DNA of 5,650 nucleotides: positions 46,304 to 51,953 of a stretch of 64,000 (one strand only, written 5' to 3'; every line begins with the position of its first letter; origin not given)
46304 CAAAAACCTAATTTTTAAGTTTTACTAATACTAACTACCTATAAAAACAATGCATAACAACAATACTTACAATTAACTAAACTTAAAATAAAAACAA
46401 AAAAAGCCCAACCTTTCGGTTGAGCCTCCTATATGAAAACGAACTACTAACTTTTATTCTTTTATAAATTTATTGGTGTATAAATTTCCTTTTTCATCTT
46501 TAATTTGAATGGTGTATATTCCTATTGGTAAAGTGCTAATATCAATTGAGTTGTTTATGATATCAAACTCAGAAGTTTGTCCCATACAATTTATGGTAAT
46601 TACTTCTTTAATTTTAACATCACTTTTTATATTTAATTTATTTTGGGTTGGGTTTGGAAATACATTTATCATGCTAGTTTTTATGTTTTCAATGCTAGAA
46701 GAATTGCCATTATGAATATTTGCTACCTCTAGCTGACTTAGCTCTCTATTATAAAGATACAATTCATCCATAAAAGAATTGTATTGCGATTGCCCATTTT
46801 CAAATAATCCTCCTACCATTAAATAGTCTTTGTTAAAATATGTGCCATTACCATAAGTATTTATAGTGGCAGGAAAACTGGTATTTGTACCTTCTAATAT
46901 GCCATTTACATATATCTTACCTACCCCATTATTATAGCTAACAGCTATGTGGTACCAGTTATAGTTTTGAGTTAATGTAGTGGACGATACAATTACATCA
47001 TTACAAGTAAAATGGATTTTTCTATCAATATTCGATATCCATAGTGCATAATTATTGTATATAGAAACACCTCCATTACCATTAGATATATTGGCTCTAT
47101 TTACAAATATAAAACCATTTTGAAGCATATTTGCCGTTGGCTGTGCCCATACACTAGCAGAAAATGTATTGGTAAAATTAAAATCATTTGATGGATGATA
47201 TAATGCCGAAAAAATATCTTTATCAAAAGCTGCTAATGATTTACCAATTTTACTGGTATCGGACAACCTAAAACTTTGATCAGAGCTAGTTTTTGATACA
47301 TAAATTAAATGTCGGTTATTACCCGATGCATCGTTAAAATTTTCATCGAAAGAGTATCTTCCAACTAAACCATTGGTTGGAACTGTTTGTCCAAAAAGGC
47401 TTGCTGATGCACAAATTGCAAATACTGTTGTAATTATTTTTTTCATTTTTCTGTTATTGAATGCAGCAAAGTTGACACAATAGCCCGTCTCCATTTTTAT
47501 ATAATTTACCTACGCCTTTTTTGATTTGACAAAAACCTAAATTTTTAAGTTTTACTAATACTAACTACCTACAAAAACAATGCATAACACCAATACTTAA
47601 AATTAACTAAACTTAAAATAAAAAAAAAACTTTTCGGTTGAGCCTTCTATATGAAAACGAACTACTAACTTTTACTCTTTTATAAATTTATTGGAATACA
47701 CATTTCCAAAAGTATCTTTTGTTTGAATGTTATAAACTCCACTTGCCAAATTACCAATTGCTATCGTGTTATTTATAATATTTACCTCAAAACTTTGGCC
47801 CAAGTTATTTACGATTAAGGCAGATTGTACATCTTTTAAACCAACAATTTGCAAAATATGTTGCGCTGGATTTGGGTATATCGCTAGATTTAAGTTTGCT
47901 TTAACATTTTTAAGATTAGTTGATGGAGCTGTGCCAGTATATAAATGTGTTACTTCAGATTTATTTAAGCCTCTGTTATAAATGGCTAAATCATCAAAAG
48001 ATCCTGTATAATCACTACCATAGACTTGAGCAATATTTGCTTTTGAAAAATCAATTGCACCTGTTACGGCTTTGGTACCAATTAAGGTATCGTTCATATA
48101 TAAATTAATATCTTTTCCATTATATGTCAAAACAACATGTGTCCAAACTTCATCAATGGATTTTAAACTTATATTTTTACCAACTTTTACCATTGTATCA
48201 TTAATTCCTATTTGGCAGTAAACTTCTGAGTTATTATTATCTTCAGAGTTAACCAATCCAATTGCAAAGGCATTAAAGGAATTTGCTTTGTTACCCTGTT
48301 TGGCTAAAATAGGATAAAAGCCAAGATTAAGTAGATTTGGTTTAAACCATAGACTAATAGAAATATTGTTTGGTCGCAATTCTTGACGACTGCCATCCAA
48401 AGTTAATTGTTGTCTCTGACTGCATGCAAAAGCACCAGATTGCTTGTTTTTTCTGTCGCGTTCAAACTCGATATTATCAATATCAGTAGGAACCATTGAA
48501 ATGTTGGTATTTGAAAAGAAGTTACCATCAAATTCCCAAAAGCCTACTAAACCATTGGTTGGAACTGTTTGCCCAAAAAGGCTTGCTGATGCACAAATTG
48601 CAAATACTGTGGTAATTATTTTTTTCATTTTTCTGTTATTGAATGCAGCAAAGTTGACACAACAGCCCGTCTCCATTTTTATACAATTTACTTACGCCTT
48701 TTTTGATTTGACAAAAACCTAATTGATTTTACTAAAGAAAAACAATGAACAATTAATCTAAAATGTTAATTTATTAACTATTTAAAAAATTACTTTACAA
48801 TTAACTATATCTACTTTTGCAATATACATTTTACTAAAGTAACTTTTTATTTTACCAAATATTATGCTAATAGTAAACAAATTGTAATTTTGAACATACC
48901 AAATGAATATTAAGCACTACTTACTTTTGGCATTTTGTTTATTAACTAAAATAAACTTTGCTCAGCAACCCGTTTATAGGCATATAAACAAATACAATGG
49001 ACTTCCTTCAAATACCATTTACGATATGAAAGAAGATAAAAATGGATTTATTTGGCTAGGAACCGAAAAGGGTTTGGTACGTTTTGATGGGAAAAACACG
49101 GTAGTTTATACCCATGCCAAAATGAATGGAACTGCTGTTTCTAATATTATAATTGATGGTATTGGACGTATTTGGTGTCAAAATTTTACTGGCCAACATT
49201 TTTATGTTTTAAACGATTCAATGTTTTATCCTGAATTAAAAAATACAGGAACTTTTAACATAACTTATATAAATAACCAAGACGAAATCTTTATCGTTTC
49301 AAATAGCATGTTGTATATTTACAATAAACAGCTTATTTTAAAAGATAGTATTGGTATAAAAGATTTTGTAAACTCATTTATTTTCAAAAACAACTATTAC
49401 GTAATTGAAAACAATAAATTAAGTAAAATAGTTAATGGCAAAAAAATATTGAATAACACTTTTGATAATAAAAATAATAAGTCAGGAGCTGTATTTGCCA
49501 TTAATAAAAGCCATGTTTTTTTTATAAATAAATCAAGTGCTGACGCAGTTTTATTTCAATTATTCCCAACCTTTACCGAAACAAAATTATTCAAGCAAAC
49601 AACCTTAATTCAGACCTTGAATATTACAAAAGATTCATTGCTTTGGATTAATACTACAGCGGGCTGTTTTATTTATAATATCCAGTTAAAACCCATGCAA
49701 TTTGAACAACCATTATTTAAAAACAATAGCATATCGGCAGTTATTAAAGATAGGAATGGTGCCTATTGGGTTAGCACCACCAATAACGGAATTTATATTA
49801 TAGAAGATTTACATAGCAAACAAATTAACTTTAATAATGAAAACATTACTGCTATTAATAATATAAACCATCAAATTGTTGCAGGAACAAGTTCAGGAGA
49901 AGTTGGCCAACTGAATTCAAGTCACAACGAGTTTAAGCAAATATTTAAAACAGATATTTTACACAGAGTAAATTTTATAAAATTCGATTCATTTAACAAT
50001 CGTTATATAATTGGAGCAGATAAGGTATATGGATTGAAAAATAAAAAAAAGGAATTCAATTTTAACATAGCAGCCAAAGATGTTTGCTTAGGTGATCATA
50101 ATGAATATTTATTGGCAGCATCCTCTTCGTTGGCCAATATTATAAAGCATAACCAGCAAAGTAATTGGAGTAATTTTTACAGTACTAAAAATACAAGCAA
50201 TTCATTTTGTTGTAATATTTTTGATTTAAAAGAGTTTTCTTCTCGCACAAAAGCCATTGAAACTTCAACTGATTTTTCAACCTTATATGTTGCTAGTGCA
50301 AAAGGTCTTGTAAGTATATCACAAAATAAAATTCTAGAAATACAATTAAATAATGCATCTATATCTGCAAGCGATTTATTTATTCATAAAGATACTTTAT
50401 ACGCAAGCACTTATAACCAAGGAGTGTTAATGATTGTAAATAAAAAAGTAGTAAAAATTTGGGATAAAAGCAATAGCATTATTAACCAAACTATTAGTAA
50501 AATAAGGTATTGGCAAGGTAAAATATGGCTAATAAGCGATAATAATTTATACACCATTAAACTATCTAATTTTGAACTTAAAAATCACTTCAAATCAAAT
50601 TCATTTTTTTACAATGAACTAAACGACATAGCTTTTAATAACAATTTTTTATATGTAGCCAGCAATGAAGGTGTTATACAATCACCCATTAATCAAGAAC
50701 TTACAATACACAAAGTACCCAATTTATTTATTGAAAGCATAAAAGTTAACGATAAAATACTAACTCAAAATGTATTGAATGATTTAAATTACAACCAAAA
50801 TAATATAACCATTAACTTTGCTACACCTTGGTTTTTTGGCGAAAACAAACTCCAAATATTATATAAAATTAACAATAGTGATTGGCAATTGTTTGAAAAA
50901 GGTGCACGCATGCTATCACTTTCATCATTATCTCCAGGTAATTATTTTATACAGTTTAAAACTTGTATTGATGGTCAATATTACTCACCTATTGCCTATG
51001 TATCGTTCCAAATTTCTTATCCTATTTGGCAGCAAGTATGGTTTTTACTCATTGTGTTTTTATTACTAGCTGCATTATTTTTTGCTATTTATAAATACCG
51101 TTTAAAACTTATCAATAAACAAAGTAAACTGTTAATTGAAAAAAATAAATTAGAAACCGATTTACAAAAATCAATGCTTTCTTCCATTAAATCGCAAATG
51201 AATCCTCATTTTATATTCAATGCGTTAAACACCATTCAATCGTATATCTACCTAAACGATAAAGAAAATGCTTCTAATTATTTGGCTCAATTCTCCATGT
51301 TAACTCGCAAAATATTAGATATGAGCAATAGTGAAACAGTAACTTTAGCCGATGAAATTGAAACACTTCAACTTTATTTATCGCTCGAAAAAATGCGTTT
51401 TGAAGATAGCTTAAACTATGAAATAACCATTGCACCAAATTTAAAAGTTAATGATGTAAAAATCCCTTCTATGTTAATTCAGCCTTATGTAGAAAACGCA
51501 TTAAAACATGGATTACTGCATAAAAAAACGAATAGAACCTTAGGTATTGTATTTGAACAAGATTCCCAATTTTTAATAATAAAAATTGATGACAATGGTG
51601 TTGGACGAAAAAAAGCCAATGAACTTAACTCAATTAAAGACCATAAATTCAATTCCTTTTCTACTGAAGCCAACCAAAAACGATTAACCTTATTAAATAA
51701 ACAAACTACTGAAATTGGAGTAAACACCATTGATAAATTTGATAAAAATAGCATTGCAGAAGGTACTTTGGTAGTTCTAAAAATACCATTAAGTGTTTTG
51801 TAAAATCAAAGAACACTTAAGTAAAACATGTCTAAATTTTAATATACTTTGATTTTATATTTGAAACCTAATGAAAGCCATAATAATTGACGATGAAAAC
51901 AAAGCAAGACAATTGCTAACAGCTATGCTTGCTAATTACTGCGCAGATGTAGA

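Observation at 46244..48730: Tandem T9SS LamG-lectin cassettes with conserved 5' leader/signal and 3' CTD/terminator modules, feeding into a giant adhesin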

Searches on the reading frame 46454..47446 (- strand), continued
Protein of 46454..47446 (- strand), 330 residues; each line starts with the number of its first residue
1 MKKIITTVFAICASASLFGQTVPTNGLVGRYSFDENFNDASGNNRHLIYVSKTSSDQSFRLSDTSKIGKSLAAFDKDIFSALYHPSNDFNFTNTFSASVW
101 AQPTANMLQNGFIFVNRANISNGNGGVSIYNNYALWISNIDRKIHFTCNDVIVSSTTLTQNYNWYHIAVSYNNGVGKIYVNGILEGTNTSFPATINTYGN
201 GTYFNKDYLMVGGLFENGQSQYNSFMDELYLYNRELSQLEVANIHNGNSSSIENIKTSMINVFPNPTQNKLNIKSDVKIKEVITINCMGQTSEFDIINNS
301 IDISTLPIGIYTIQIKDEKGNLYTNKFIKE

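Call 70: predict_structure(alignment_id=A1)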
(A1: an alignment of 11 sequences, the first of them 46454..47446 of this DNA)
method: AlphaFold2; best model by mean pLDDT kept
length: 330 residues; sequences in the alignment: 11
mean_pLDDT: 66.2   pTM: 0.60
mean pLDDT of the five models: 66.2, 65.8, 65.3, 63.8, 57.2
residues with pLDDT >= 90: 27; 70-90: 139; 50-70: 83; < 50: 81
segments of 3 or more residues with pLDDT < 50: 1-20, 42-45, 51-80, 199-206, 213-221, 250-257
pLDDT, mean of each block of 10 residues (from residue 1): 34 35 72 58 50 42 38 40 59 83 67 68 54 77 82 83 80 91 91 65 50 44 66 87 69 47 65 77 84 84 82 85 75
secondary structure, 60 per line:
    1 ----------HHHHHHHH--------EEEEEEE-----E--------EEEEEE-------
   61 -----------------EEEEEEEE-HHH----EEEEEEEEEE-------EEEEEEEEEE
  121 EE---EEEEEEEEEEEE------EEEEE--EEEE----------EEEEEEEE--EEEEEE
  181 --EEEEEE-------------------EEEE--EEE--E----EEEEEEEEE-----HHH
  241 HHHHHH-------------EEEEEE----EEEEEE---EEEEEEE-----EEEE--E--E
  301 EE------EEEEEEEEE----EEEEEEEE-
elements in order: H11-18 E27-33 E48-53 E78-85 E94-103 E111-122 E126-137 E144-148 E151-154 E165-172 E175-180 E183-188 E208-211 E214-216 E224-232 H238-246 E260-265 E270-275 E279-285 E291-294 E300-302 E309-317 E322-329

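Call 73: fold_search(model_id=the predicted structure, library=pdb)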
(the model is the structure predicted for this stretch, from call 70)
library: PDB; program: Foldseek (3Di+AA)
matches with E <= 10: 1354; with E <= 0.001: 270
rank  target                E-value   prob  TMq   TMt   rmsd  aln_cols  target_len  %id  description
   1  1z0h_A                1.3e-09  1.00  0.40  0.31  15.9       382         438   13  N-terminal helix reorients in recombinant C-fragment of Clostridium botulinum type B (released 2005-03-15)
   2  4kbb_B                1.8e-09  1.00  0.38  0.31  17.4       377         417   14  Structure of Botulinum neurotoxin B binding domain in complex with both synaptotagmin II and GD1a (released 2013-07-03)
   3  5jmc_G                1.9e-09  1.00  0.40  0.33  15.8       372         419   14  Receptor binding domain of Botulinum neurotoxin A in complex with rat SV2C (released 2016-06-15)
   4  6uht_B                1.9e-09  1.00  0.39  0.31  17.1       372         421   15  Crystal structure of BoNT/B receptor-binding domain in complex with VHH JLI-G10 (released 2020-03-04)
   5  8rvi_A                3.8e-09  1.00  0.43  0.34  16.3       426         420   13  Structure of the binding domain of BoNT/A mutant H1253K in complex with the GM1a ganglioside receptor (released 2025-02-12)
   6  3bta                  5.0e-09  1.00  0.43  0.13  15.3       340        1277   14  CRYSTAL STRUCTURE OF BOTULINUM NEUROTOXIN SEROTYPE A (released 1999-10-01)
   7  6uht_A                5.5e-09  1.00  0.41  0.32  17.0       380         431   14  Crystal structure of BoNT/B receptor-binding domain in complex with VHH JLI-G10 (released 2020-03-04)
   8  1a8d                  6.5e-09  1.00  0.40  0.30  14.9       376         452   11  TETANUS TOXIN C FRAGMENT (released 1998-10-14)
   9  5vid_E                6.5e-09  1.00  0.38  0.32  17.3       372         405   13  Receptor binding domain of BoNT/B in complex with mini-protein binder Bot.0671.2 (released 2017-09-20)
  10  5vid_C                7.2e-09  1.00  0.40  0.32  15.2       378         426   14  Receptor binding domain of BoNT/B in complex with mini-protein binder Bot.0671.2 (released 2017-09-20)
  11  5mk8_A                7.2e-09  1.00  0.39  0.32  17.1       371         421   15  Crystal structure of the receptor-binding domain of the FA hybrid Clostridium botulinum neurotoxin (released 2018-03-28)
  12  2np0_A                8.9e-09  1.00  0.39  0.11  15.9       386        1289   14  Crystal structure of the Botulinum neurotoxin type B complexed with synaptotagamin-II ectodomain (released 2006-12-26)
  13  6uc6_B                9.4e-09  1.00  0.40  0.32  17.1       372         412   14  Crystal structure of BoNT/B receptor-binding domain in complex with VHH JLI-H11 (released 2020-03-04)
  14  1diw                  9.9e-09  1.00  0.42  0.32  16.5       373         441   12  THE HC FRAGMENT OF TETANUS TOXIN COMPLEXED WITH GALACTOSE (released 2000-03-24)
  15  3v0c                  1.0e-08  1.00  0.42  0.12  15.3       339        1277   14  4.3 angstrom crystal structure of an inactive BoNT/A (E224Q/R363A/Y366F) (released 2012-03-14)
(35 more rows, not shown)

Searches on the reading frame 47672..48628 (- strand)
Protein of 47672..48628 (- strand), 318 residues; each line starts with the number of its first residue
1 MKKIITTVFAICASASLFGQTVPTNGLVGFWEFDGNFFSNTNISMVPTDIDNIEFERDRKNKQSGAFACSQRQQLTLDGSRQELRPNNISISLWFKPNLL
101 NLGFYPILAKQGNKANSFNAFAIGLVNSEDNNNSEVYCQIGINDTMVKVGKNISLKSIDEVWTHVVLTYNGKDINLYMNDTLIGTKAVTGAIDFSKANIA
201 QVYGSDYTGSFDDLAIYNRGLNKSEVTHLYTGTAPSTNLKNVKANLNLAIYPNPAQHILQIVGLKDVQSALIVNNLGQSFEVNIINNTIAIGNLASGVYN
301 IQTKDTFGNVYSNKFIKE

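Call 6: search_protein_families(library=pfam, proteins=[window:47672-48628:-], max_evalue=0.01)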
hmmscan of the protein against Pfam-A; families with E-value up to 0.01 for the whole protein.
window:47672-48628:- (318 aa): 2 families
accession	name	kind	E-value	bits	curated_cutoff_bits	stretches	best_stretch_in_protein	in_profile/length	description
PF13385.13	Laminin_G_3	-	8.9e-16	58.8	27.6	1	76-226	8-150/151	Concanavalin A-like lectin/glucanases superfamily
PF18962.6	Por_Secre_tail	-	1.6e-05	25.5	27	1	250-316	1-74/75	Secretion system C-terminal sorting domain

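Call 12: find_encoding_contigs(protein=window:47672-48628:-, flank=10000, max_places=10)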
Protein window:47672-48628:- (318 aa): 2 contigs read that carry it; 2 places shown.
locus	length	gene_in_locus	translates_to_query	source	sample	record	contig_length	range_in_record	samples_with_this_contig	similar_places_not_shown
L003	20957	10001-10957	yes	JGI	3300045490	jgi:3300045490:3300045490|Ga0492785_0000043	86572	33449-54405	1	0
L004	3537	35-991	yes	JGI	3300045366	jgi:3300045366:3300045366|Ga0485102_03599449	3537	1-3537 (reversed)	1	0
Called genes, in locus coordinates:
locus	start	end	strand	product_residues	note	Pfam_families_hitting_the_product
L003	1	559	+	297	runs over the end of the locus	PF12836:HHH_3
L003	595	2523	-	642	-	PF01494:FAD_binding_3, PF01323:DSBA, PF13743:Thioredoxin_5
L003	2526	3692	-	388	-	PF00155:Aminotran_1_2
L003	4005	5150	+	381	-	PF02771:Acyl-CoA_dh_N, PF02770:Acyl-CoA_dh_M, PF00441:Acyl-CoA_dh_1, PF08028:Acyl-CoA_dh_2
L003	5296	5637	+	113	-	-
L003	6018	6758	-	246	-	PF00072:Response_reg, PF04397:LytTR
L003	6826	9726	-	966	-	PF07494:Reg_prop (faint), PF06580:His_kinase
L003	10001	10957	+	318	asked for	PF13385:Laminin_G_3, PF18962:Por_Secre_tail (weak)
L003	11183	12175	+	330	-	PF13385:Laminin_G_3, PF18962:Por_Secre_tail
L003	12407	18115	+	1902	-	PF06832:BiPBP_C (faint), PF13385:Laminin_G_3, PF13895:Ig_2 (weak), PF13927:Ig_3 (weak), PF13385:Laminin_G_3, PF13927:Ig_3 (weak), PF13895:Ig_2 (weak), PF18962:Por_Secre_tail, +8 more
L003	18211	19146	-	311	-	-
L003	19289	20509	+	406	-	PF06779:MFS_4 (weak), PF07690:MFS_1, PF00083:Sugar_tr, PF07690:MFS_1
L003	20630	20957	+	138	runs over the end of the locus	PF01575:MaoC_dehydratas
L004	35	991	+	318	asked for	PF13385:Laminin_G_3, PF18962:Por_Secre_tail (weak)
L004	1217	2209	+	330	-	PF13385:Laminin_G_3, PF18962:Por_Secre_tail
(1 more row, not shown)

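Call 69: search_protein_families(library=ncbifam, proteins=[window:47672-48628:-], max_evalue=0.001)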
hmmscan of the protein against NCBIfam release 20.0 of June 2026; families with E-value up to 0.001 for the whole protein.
window:47672-48628:- (318 aa): 2 families
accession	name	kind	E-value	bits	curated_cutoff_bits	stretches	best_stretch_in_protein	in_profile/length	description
TIGR04183.1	Por_Secre_tail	domain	2.9e-06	27.2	23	1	250-318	1-72/72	T9SS type A sorting domain-containing protein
NF052521.1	TafC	equivalog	0.00036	19.7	410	1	87-232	216-362/373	TafC family fimbrial protein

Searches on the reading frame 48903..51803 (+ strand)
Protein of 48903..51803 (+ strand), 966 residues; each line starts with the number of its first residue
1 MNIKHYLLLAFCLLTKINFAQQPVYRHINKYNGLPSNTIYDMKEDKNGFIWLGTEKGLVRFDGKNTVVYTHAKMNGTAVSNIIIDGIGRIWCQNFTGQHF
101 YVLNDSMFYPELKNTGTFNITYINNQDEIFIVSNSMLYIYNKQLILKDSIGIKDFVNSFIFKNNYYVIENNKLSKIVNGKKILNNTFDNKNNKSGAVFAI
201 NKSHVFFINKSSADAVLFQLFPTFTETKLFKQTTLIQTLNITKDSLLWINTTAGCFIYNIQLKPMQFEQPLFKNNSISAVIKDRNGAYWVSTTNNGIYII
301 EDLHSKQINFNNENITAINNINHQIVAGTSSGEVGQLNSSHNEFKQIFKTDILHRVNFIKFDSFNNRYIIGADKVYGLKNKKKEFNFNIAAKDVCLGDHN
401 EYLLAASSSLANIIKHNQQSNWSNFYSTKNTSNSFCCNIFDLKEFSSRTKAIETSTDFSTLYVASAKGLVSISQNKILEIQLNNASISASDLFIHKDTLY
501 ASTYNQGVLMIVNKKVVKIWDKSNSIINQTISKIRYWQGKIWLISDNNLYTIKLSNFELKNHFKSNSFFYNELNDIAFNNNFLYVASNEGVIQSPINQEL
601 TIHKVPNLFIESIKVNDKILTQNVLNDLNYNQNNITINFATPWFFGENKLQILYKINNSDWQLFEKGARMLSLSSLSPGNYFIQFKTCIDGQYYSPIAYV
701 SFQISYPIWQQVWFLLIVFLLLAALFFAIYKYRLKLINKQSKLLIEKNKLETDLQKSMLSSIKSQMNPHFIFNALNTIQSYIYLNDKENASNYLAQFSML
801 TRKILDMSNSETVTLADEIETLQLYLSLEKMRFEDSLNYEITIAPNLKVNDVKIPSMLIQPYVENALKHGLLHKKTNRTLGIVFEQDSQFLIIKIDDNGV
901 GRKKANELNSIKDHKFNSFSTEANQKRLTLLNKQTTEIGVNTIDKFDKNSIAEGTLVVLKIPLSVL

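Call 6: search_protein_families(library=pfam, proteins=[window:48903-51803:+], max_evalue=0.01)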
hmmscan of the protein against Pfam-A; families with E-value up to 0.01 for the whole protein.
window:48903-51803:+ (966 aa): 2 families
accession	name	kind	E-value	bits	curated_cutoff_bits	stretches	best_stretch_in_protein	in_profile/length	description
PF06580.19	His_kinase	-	1.7e-22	79.9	25.2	1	759-837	3-81/81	Histidine kinase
PF07494.17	Reg_prop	-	8.9e-10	38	20.4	1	33-55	1-23/24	Two component regulator propeller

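Call 69: search_protein_families(library=ncbifam, proteins=[window:48903-51803:+], max_evalue=0.001)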
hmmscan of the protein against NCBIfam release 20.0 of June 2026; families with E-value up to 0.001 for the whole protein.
window:48903-51803:+ (966 aa): 1 family
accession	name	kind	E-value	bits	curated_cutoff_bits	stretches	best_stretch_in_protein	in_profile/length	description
NF052228.1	T9SS_PorZ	equivalog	1.5e-06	27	260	0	25-67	621-665/757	type IX secretion system anionic LPS delivery protein PorZ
